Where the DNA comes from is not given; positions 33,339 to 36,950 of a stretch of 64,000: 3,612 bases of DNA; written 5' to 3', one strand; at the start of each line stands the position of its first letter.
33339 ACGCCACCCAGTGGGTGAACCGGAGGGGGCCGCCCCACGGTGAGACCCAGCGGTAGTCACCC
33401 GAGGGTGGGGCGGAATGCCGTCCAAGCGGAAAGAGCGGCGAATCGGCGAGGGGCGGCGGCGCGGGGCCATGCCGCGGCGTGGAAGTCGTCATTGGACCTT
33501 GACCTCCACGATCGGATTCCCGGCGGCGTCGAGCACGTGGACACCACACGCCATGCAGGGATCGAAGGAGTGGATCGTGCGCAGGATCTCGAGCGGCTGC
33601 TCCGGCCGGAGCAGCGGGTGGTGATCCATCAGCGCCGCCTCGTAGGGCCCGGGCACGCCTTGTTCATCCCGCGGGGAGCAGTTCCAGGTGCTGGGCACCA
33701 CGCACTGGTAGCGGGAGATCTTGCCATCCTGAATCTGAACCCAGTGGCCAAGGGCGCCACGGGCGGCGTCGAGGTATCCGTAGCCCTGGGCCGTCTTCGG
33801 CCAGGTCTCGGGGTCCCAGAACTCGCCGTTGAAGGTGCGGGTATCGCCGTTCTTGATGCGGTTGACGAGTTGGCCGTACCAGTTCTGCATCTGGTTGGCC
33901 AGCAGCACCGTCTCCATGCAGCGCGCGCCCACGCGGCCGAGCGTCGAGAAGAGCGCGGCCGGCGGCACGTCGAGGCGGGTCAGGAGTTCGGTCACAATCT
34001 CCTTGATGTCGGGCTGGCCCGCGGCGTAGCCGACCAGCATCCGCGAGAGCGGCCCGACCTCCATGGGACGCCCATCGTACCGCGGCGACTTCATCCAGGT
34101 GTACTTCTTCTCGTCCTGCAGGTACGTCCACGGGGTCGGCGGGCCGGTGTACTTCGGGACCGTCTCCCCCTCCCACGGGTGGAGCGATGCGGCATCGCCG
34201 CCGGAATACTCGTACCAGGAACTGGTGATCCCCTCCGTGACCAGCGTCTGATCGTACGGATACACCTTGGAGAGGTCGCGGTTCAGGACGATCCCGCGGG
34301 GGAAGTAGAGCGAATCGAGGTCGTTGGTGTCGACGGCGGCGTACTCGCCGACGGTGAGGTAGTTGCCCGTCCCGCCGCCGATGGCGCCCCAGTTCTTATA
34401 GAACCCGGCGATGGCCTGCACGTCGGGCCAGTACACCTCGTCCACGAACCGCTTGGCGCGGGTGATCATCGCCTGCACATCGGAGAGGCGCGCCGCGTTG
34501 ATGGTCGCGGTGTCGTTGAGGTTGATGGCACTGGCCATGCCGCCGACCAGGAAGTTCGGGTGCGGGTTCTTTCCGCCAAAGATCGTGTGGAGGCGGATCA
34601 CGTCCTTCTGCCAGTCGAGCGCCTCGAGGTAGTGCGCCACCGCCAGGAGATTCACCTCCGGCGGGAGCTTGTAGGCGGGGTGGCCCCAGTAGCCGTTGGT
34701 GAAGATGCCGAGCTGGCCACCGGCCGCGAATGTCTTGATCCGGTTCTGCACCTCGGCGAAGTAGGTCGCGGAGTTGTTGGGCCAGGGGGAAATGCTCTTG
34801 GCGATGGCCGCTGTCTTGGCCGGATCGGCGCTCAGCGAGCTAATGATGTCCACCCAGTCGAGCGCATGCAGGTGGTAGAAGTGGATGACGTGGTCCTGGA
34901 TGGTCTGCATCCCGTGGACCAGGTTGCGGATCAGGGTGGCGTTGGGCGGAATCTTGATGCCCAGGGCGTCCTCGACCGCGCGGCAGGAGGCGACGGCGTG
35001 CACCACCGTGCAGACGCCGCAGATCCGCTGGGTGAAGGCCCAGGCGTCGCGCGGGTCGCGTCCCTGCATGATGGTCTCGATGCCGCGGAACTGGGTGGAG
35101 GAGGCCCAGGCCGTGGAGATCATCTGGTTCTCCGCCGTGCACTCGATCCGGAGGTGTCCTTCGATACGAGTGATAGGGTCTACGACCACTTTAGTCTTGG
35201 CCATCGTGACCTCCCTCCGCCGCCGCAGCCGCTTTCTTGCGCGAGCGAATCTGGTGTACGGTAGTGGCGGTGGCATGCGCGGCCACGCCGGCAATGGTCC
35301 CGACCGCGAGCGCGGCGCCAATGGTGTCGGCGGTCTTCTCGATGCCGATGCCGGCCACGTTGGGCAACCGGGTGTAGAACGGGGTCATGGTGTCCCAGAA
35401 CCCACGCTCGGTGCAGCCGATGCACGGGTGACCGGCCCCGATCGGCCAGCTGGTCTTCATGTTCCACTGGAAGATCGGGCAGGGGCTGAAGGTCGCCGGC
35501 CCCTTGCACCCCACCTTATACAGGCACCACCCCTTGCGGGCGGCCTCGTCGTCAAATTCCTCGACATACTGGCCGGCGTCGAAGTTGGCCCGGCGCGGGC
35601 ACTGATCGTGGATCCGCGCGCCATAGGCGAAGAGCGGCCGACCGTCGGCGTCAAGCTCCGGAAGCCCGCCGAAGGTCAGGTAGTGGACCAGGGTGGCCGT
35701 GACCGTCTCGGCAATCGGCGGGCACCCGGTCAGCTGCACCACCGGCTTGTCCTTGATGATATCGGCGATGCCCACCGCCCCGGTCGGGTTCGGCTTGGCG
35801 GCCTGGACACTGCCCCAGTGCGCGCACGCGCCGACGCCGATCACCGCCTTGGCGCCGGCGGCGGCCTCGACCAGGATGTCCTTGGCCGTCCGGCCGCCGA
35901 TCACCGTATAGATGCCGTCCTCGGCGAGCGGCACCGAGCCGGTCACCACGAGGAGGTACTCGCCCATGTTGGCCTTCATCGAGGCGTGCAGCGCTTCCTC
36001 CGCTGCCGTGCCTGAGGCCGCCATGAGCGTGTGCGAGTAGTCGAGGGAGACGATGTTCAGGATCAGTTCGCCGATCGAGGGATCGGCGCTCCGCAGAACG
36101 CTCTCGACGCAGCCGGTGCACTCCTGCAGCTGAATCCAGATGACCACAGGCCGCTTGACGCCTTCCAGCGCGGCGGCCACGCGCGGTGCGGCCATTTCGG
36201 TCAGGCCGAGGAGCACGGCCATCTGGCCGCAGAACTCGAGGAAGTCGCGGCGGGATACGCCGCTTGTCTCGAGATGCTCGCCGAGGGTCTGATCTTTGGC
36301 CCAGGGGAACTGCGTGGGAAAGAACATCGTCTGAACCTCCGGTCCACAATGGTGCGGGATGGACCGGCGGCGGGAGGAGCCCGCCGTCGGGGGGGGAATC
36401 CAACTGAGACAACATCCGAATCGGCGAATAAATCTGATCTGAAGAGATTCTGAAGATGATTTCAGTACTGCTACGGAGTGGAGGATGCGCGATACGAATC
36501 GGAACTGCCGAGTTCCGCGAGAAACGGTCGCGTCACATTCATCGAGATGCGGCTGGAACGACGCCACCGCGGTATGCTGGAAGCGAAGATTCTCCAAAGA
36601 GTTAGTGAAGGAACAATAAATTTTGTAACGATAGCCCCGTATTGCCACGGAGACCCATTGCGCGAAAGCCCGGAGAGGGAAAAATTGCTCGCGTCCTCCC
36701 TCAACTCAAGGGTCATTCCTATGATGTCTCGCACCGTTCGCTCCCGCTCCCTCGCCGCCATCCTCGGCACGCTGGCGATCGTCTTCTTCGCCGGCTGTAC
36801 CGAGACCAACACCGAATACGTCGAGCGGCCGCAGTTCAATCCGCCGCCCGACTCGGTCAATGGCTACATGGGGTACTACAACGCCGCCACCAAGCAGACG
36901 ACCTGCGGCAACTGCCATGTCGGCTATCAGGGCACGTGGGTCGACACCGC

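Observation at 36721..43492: Porin-cytochrome-like cluster (about 40 haem motifs plus a beta-barrel) divergent from an intact uptake hydrogenase, with every gene frameshifted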

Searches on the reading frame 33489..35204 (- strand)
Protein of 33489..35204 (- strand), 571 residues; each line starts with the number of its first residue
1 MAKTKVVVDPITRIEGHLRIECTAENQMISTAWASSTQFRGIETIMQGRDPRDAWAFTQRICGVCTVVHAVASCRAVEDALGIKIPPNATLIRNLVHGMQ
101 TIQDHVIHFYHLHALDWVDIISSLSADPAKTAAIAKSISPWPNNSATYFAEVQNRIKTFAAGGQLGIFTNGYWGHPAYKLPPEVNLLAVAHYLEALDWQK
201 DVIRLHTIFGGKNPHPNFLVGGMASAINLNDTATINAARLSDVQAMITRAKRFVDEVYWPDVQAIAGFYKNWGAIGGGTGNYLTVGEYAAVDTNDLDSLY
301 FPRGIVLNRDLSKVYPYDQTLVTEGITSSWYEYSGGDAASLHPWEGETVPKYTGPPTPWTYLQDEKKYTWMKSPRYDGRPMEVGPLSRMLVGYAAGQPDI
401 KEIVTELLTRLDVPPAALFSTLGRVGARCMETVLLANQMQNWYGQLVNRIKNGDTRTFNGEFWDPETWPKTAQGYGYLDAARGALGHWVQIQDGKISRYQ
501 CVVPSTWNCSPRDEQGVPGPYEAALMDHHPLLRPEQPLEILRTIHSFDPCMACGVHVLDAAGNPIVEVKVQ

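Call 24: find_encoding_contigs(protein=window:33489-35204:-, flank=10000, max_places=4)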
Protein window:33489-35204:- (571 aa): no gene with exactly this product is on record in the collection.

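Call 50: search_protein_families(library=ncbifam, max_evalue=1, proteins=[window:33489-35204:-])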
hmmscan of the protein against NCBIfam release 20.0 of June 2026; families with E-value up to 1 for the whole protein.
window:33489-35204:- (571 aa): 15 families
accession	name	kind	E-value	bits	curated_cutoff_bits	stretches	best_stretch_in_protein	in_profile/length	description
NF007550.0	PRK10170.1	equivalog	6.4e-191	635.8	1101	1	3-570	16-596/597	Ni/Fe-hydrogenase large subunit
NF007778.0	PRK10467.1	equivalog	9.5e-184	611.8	969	1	4-570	3-566/567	hydrogenase 2 large subunit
NF033181.1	NiFeSe_hydrog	equivalog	1.4e-150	502.6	600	1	4-565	2-504/507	nickel-dependent hydrogenase large subunit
NF045518.1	H2_NiFeSe_large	exception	1.9e-102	343.6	780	2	162-560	118-484/485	NiFeSe hydrogenase large subunit HysA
TIGR03295.1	frhA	equivalog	2.8e-35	122.1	392.5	3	5-114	4-114/412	coenzyme F420 hydrogenase subunit alpha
NF040828.1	sulfhyd_ShyA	equivalog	5.1e-23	81.6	700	2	7-116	4-114/415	NAD(P)-dependent hydrogenase/sulfhydrogenase 2 subunit alpha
NF041785.2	VhuA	equivalog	5.8e-22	77.8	800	1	4-130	2-126/418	F420-non-reducing hydrogenase Vhu subunit A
NF040832.1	sulfhyd_HydA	equivalog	6e-13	48.7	880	2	6-121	5-121/426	NADPH-dependent hydrogenase/sulfhydrogenase 1 subunit alpha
NF004739.1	PRK06075.1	equivalog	8.8e-08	31.3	360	1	16-109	14-108/384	NADH-quinone oxidoreductase subunit D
TIGR01962.1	NuoD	equivalog_domain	4.9e-07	29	459.35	1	37-109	38-110/386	NADH dehydrogenase (quinone) subunit D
NF040602.1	F420_dehyd_FpoD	exception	4.1e-06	26.1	600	1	39-109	45-115/372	F420H2 dehydrogenase subunit FpoD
NF008974.0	PRK12322.1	equivalog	3.6e-05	22.9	522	1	38-109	43-114/366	NADH-quinone oxidoreductase subunit D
NF009808.0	PRK13292.1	equivalog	0.0078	14.1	1156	1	39-109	445-515/791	NADH-quinone oxidoreductase subunit B/C/D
NF041786.2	VhuU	equivalog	0.014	15.2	70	1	544-569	15-42/45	F420-non-reducing hydrogenase selenoprotein subunit VhuU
NF008728.0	PRK11742.1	equivalog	0.031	12.6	840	1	38-109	251-322/598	NADH-quinone oxidoreductase subunit C/D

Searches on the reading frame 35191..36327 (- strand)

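Call 50: search_protein_families(library=ncbifam, max_evalue=1, proteins=[window:35191-36327:-])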
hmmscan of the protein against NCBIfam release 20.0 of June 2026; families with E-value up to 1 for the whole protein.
window:35191-36327:- (378 aa): 8 families
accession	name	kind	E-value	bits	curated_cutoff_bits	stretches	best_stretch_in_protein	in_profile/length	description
TIGR00391.1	hydA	subfamily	4.7e-134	447.1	179.5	1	11-365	2-361/365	hydrogenase small subunit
NF007779.0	PRK10468.1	equivalog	1.6e-100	336.7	659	1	19-360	8-355/372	hydrogenase 2 small subunit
NF045520.1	H2_NiFeSe_small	exception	3.7e-70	236.8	470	1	24-319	2-313/314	NiFeSe hydrogenase small subunit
TIGR03294.1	FrhG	equivalog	1.7e-05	24.7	245.5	1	62-217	4-141/228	coenzyme F420 hydrogenase subunit gamma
TIGR01409.1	TAT_signal_seq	domain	0.026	14.9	16.7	1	24-52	1-28/29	twin-arginine translocation signal domain-containing protein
NF011389.0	PRK14814.1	equivalog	0.1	12.3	285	1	155-215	97-152/186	NADH dehydrogenase subunit B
TIGR04519.1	MoCo_extend_TAT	equivalog_domain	0.13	12.3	20.6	1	12-30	33-44/45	TAT-variant-translocated molybdopterin oxidoreductase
TIGR01957.1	nuoB_fam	subfamily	0.18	11.7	142.7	1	157-215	83-137/145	NADH-quinone oxidoreductase subunit B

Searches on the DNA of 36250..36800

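Call 74: search_rna_families(source=window, start=36250, end=36800, threshold=evalue, max_evalue=1)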
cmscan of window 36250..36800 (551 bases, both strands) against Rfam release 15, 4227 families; matches with E-value up to 1: 1.
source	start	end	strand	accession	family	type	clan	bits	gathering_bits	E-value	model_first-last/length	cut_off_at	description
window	36281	36310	+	RF02219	ZNRD1-AS1_2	Gene; lncRNA;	-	14.9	60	0.41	43-76/76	no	ZNRD1 antisense RNA 1 conserved region 2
